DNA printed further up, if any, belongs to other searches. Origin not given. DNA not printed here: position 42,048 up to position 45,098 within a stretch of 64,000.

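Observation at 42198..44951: RelA/SpoT homolog fused to an EamA/DMT membrane transporter domain, with a seemingly degenerate synthetase site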

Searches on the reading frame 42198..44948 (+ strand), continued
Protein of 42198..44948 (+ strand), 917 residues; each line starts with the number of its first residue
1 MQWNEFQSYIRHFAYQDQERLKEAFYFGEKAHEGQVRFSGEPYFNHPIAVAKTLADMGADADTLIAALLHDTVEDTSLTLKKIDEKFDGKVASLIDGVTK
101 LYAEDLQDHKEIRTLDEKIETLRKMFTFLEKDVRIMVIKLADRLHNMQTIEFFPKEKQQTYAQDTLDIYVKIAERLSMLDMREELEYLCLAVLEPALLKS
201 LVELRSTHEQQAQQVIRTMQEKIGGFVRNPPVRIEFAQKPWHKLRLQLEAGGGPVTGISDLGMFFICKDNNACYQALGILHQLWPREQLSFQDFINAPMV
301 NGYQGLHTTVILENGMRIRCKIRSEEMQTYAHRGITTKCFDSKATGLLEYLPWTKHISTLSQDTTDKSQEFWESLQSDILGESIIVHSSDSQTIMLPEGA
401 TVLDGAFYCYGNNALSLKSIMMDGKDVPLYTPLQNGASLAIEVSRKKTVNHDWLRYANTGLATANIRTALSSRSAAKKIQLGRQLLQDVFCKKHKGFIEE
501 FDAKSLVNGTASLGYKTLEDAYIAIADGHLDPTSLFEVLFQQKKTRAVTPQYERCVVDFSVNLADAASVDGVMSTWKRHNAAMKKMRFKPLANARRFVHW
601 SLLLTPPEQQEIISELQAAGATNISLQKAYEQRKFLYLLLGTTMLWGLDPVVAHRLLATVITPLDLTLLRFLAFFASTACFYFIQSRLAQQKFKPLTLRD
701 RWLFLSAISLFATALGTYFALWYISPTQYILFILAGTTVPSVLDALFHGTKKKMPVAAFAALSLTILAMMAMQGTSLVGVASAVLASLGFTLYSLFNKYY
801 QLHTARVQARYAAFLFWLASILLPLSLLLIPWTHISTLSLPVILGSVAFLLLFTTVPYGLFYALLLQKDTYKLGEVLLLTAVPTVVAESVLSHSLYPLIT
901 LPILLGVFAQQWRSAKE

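Call 10: search_solved_structures(query=window:42198-44948:+, max_evalue=0.01, show_alignments=3)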
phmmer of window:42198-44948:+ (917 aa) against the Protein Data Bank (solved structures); distinct sequences matched with E-value up to 0.01: 25.
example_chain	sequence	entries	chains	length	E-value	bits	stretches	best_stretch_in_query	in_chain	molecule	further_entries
8fr8_I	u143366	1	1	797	4.1e-69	236.8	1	16-539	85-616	GTP pyrophosphokinase RelA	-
6yxa_A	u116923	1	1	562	1.5e-67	231.6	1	21-491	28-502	GTP pyrophosphokinase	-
5xnx_A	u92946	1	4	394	1.2e-60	208.7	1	17-339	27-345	Bifunctional (p)ppGpp synthase/hydrolase RelA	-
7ohg_A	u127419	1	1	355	3.3e-59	204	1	3-328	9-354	Guanosine-3',5'-bis(Diphosphate) 3'-pyrophosphohydrolase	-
6s2t_A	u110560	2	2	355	3.3e-59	204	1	3-328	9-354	(P)ppGpp synthetase I, SpoT/RelA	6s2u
6s2v_A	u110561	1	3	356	3.3e-59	204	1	3-328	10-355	(P)ppGpp synthetase I, SpoT/RelA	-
7oiw_A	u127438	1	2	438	1.9e-58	201.5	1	15-410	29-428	GTP pyrophosphokinase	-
8acu_A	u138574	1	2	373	3.7e-54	187.3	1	21-338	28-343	GTP pyrophosphokinase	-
1vj7_A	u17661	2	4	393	2e-49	171.6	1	17-338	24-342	Bifunctional RELA/SPOT | Bifunctional (p)ppGpp synthase/hydrolase RelA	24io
7qpr_A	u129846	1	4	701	2.1e-45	158.3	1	15-488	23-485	ACT domain protein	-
9s6k_B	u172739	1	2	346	9e-45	156.2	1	16-335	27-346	GTP pyrophosphokinase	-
5iqr_8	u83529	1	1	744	7.4e-36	126.7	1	50-496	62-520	GTP pyrophosphokinase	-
5kps_A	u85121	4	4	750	7.5e-36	126.7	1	50-496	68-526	GTP pyrophosphokinase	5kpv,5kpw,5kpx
5l3p_z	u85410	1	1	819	9.7e-36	126.4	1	50-496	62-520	GTP pyrophosphokinase,GTP pyrophosphokinase,GTP pyrophosphokinase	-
7qps_A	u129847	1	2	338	3.5e-35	124.5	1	15-199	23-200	ACT domain protein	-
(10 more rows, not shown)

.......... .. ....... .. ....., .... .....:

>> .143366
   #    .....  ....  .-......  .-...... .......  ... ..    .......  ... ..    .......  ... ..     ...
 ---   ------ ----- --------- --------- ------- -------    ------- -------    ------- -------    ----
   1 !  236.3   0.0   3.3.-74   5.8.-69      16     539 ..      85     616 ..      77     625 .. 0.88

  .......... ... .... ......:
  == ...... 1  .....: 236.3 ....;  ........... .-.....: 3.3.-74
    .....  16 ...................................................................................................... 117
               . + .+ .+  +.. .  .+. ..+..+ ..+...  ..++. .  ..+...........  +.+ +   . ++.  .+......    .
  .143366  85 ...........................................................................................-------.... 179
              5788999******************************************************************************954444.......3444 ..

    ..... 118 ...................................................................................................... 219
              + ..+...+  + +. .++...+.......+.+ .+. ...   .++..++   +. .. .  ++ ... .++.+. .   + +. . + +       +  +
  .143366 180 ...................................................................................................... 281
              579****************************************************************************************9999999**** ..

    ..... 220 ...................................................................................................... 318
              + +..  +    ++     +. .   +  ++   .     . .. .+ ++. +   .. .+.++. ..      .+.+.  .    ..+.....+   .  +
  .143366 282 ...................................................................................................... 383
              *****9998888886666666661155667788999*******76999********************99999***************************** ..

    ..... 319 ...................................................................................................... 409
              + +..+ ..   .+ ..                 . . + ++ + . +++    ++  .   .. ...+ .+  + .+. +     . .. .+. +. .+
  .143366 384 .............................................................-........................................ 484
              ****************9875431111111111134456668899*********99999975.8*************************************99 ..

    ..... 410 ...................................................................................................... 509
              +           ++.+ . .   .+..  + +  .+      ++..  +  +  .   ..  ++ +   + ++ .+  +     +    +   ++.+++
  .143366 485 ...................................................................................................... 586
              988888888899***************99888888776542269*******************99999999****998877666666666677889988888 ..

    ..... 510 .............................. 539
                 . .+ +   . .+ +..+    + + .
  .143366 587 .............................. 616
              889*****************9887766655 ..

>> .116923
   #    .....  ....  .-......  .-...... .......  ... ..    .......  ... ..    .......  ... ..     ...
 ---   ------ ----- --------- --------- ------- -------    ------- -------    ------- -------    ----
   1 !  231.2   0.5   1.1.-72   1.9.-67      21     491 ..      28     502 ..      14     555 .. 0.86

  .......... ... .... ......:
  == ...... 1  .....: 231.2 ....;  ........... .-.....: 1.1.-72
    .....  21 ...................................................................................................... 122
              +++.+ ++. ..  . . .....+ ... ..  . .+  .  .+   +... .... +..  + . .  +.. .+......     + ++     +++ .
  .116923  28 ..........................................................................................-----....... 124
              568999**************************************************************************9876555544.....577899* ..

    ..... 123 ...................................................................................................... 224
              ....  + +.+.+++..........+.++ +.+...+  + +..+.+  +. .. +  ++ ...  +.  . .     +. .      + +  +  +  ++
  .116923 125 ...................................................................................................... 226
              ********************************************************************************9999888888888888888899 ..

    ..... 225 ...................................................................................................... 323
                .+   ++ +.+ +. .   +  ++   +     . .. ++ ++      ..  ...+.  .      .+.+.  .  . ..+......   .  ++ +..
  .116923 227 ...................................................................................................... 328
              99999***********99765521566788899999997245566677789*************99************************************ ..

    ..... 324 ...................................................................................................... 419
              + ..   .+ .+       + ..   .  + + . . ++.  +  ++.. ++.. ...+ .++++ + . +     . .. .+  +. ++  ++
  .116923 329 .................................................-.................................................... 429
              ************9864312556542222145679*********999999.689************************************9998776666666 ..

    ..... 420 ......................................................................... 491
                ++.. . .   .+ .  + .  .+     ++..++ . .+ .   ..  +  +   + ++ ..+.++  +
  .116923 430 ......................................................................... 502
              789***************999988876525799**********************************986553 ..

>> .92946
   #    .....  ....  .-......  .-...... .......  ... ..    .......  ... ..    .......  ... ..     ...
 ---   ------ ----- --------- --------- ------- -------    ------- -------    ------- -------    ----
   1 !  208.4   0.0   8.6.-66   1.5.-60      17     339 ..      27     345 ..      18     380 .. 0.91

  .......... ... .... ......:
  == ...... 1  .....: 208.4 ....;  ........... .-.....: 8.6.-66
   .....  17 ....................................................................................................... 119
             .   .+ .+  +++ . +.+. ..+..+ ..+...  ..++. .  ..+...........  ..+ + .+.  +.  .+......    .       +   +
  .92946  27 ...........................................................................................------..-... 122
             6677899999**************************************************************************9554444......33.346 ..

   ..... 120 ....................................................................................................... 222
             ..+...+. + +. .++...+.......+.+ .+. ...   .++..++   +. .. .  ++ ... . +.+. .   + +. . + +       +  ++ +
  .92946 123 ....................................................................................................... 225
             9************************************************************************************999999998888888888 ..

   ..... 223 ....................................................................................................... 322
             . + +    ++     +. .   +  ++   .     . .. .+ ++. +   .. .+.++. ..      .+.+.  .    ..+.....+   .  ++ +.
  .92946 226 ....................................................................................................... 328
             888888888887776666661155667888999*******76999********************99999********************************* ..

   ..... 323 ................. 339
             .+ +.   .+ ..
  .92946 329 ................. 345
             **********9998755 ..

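Call 19: search_protein_families(library=pfam, alignment_id=A2, max_evalue=0.01)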
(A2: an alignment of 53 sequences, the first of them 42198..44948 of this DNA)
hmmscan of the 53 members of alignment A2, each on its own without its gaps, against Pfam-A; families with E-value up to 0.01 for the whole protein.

A. member 1, window:42198-44948:+ (917 aa): 4 families
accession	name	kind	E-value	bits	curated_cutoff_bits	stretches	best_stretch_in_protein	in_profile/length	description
PF13328.12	HD_4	-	1.4e-40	139.1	27.2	1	24-178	1-155/156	HD domain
PF04607.23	RelA_SpoT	-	2.5e-14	53.9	27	1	257-338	22-105/113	Region found in RelA / SpoT proteins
PF01966.28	HD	-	2.9e-09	37.7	22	1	43-147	1-116/116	HD domain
PF19296.4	RelA_AH_RIS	-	2.4e-08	34.8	23.8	1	457-551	4-94/185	RelA/SpoT, AH and RIS domains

B. families by the number of members that match (of 53 scanned): 11 families
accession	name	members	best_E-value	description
PF13328.12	HD_4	53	4.5e-44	HD domain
PF04607.23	RelA_SpoT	53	4.1e-16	Region found in RelA / SpoT proteins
PF01966.28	HD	53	5.8e-12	HD domain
PF19296.4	RelA_AH_RIS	53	4.8e-10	RelA/SpoT, AH and RIS domains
PF00892.27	EamA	27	4.3e-09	EamA-like transporter family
PF02824.27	TGS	6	3.4e-05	TGS domain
PF20975.2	DGCcoil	4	0.0015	DGC-associated coil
PF14357.11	DUF4404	1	0.0018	Domain of unknown function (DUF4404)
PF13935.11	Ead_Ea22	1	0.0021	Ead/Ea22-like protein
PF01730.21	UreF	1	0.0024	UreF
PF11992.13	TgpA_N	1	0.0072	TgpA N-terminal domain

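Call 33: find_encoding_contigs(protein=P0076, flank=10000, max_places=2)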
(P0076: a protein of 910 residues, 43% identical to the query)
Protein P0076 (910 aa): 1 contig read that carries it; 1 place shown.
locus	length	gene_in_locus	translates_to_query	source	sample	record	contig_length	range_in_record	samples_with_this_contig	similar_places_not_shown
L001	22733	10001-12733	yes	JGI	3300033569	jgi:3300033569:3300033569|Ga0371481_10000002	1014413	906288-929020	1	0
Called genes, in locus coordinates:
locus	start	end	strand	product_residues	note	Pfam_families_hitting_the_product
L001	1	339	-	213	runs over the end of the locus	-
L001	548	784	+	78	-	-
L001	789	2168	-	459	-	PF22807:TrAA12, PF07995:GSDH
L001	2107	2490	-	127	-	-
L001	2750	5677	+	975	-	PF00005:ABC_tran (faint), PF02463:SMC_N (weak), PF13191:AAA_16 (faint), PF13304:AAA_21 (faint), PF13555:AAA_29 (faint), PF20703:nSTAND1 (faint), PF17760:UvrA_inter, PF17755:UvrA_DNA-bind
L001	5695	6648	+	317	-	PF00149:Metallophos, PF12850:Metallophos_2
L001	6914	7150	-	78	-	-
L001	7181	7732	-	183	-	PF08534:Redoxin, PF00578:AhpC-TSA, PF13905:Thioredoxin_8 (weak)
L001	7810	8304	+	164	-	PF00293:NUDIX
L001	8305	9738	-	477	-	-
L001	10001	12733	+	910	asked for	PF13328:HD_4, PF01966:HD, PF19296:RelA_AH (faint), PF04607:RelA_SpoT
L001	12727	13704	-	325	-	-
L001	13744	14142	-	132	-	-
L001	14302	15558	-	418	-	PF01546:Peptidase_M20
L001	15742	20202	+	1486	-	PF00133:tRNA-synt_1, PF09334:tRNA-synt_1g (weak), PF00300:His_Phos_1, PF00133:tRNA-synt_1, PF08264:Anticodon_1, PF19302:DUF5915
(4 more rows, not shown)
